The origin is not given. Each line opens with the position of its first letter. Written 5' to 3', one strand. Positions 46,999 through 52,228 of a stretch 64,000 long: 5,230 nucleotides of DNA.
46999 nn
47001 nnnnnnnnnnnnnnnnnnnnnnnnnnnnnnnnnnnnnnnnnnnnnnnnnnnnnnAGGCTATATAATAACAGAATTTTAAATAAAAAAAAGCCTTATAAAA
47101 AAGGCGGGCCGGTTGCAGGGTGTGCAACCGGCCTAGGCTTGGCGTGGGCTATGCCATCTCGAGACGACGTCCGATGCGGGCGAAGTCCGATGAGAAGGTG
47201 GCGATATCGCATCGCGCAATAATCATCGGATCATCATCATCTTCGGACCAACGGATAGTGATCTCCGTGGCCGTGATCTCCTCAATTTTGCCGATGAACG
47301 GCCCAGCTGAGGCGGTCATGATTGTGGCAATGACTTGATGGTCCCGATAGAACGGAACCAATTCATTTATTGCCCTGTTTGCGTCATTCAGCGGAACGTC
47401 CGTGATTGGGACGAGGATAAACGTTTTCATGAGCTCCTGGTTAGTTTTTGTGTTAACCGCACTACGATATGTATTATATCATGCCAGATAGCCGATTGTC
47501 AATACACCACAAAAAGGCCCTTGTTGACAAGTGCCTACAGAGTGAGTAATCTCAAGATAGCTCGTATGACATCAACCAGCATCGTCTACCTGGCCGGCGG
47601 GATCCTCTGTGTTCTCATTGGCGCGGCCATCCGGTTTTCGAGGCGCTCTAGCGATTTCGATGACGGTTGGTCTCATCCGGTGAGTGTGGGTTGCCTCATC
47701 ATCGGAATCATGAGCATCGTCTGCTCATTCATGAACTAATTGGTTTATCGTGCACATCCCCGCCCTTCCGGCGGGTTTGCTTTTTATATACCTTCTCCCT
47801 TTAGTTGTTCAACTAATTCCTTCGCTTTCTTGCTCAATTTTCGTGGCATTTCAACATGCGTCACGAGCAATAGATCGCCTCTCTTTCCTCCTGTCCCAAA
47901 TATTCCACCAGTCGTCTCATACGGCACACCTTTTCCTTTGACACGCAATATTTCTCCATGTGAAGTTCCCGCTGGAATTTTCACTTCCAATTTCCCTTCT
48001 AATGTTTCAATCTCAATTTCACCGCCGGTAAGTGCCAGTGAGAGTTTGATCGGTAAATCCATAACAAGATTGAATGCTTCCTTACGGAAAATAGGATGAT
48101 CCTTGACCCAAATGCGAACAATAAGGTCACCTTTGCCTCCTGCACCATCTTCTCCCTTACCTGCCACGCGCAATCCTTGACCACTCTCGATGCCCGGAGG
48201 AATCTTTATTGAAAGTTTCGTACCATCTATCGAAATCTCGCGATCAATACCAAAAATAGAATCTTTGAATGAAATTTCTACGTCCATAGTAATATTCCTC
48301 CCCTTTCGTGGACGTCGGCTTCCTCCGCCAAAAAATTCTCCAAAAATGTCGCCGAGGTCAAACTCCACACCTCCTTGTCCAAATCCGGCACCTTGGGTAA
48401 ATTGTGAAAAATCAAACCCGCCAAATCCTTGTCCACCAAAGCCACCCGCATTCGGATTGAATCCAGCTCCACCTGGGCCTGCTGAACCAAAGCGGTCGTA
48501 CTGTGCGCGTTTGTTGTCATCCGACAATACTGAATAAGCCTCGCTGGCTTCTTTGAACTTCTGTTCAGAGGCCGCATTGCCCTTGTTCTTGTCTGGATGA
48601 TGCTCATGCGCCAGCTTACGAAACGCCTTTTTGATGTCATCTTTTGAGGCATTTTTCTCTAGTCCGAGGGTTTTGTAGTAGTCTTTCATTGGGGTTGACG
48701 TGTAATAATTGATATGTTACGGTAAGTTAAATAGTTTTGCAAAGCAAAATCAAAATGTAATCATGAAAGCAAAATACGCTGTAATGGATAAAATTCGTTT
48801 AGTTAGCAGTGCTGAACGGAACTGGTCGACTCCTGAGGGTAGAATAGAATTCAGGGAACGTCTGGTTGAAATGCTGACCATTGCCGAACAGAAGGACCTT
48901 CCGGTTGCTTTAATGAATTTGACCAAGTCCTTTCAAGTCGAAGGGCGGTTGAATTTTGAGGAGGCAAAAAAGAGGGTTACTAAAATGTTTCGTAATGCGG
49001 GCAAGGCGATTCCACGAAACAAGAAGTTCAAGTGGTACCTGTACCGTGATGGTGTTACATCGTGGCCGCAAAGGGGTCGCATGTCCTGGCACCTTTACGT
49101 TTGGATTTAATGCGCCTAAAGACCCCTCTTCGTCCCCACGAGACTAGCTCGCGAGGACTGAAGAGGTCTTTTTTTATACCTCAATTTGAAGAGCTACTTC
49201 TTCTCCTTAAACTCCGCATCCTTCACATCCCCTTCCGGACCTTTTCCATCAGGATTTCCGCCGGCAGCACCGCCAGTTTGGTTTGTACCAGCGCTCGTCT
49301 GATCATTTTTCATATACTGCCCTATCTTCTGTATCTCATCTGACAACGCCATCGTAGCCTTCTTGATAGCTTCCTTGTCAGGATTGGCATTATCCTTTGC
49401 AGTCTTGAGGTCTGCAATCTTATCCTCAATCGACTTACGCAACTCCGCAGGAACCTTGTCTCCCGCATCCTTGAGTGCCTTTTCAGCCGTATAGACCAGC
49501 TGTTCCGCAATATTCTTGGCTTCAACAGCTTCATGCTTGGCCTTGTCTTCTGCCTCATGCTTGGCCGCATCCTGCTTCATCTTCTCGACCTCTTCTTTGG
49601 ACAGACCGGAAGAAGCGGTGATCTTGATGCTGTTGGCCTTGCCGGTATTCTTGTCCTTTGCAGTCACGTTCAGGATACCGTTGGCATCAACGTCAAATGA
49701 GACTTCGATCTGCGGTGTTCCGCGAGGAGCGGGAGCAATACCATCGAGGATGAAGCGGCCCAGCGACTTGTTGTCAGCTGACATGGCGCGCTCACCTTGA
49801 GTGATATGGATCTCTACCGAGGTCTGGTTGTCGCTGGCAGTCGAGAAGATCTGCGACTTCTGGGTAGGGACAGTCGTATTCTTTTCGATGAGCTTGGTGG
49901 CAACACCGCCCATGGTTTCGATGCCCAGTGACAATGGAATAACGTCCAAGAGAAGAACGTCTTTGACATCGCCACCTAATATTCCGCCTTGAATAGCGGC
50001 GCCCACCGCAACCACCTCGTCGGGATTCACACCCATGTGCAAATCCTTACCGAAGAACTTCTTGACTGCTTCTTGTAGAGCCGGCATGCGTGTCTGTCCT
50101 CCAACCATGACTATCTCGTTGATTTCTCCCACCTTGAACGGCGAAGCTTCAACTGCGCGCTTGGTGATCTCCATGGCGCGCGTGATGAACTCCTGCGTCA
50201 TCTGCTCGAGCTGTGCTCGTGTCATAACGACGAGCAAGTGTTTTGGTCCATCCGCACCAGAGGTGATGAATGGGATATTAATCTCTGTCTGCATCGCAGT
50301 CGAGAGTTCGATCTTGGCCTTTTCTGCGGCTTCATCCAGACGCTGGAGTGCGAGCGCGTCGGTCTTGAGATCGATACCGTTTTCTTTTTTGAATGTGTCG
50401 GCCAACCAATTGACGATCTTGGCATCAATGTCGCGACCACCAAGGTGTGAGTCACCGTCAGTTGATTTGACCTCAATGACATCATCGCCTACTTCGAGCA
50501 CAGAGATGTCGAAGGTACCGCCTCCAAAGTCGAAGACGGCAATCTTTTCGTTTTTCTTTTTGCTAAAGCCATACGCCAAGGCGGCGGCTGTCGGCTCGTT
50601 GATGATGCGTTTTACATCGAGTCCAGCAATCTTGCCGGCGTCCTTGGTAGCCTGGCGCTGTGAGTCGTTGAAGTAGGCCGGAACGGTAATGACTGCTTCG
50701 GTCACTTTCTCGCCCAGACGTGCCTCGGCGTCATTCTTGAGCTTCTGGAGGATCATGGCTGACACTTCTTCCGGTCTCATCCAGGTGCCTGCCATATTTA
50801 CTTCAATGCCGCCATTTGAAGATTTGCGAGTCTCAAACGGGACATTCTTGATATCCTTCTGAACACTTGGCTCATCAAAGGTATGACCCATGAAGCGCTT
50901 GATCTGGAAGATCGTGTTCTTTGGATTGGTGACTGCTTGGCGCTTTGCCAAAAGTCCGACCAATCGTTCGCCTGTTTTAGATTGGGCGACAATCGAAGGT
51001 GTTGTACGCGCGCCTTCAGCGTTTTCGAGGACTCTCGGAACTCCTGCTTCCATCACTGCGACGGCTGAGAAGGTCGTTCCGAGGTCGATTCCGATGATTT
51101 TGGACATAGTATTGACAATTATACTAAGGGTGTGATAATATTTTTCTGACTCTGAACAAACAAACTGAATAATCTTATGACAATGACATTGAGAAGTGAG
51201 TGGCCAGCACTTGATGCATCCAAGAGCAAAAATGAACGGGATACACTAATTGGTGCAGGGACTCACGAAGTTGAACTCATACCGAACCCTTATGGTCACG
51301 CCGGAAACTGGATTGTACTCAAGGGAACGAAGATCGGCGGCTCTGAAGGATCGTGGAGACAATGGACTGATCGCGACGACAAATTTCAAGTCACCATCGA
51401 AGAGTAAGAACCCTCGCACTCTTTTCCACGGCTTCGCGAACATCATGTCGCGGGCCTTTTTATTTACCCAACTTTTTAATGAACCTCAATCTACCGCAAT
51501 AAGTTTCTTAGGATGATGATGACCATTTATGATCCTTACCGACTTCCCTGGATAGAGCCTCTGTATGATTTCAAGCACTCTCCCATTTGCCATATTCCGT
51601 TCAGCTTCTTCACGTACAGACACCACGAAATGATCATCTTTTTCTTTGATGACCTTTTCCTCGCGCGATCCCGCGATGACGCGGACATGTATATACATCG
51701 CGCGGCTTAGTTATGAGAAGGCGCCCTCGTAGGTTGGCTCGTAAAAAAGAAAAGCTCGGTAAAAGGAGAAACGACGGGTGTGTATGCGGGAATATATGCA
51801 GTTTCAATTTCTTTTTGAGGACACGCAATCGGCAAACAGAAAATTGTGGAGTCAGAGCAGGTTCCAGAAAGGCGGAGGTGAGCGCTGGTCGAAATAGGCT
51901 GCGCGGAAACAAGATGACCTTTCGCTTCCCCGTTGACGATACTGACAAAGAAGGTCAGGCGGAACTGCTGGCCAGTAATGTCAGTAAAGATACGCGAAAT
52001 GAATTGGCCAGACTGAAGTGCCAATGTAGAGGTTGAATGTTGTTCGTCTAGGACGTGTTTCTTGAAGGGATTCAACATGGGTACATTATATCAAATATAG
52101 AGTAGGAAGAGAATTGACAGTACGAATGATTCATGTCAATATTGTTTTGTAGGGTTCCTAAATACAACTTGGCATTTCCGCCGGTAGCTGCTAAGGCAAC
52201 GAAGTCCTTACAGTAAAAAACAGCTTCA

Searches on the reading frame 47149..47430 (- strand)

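Call 35: search_protein_families(library=pfam, proteins=[window:47149-47430:-], max_evalue=0.001)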
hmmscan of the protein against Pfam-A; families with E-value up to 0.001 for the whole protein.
window:47149-47430:- (93 aa): 0 families

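Call 83: search_protein_families(library=pfam, proteins=[window:47149-47430:-], max_evalue=1)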
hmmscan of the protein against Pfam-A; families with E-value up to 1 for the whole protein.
window:47149-47430:- (93 aa): 1 family
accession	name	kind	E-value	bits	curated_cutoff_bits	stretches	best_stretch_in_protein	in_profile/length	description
PF14155.11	DUF4307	-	0.11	12.8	27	1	48-89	39-79/111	Domain of unknown function (DUF4307)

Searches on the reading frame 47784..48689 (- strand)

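Call 10: search_protein_families(library=pfam, proteins=[window:47784-48689:-], max_evalue=0.01)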
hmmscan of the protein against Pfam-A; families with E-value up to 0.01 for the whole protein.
window:47784-48689:- (301 aa): 2 families
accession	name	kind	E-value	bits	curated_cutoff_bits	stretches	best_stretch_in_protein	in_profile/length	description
PF01556.23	DnaJ_C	-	4e-38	131.3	26.6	1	133-282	1-152/152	DnaJ C terminal domain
PF00226.36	DnaJ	-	2.1e-25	89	27.8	1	3-65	1-63/63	DnaJ domain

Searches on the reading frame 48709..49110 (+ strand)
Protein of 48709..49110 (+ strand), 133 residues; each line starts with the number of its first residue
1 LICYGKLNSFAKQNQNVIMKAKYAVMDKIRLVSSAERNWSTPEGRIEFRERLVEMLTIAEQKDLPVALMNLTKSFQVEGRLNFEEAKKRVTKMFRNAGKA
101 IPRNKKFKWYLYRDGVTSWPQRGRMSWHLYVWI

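Call 83: search_protein_families(library=pfam, proteins=[window:48709-49110:+], max_evalue=1)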
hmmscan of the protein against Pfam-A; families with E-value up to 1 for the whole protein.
window:48709-49110:+ (133 aa): 2 families
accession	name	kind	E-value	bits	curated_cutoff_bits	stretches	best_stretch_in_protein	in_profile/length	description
PF05314.16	Baculo_ODV-E27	-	0.0022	17.5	25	1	23-101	102-184/295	Baculovirus occlusion-derived virus envelope protein EC27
PF01136.24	Peptidase_U32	-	0.032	14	22.4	1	72-106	169-205/233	Peptidase family U32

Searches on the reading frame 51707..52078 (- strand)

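Call 35: search_protein_families(library=pfam, proteins=[window:51707-52078:-], max_evalue=0.001)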
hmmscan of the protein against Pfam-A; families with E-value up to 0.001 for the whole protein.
window:51707-52078:- (123 aa): 0 families

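Call 83: search_protein_families(library=pfam, proteins=[window:51707-52078:-], max_evalue=1)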
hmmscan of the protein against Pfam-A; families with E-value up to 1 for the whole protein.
window:51707-52078:- (123 aa): 1 family
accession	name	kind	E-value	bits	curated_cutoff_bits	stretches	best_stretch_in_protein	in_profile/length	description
PF00835.24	SNAP-25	-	0.13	12.9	25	0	9-33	34-54/56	SNAP-25 family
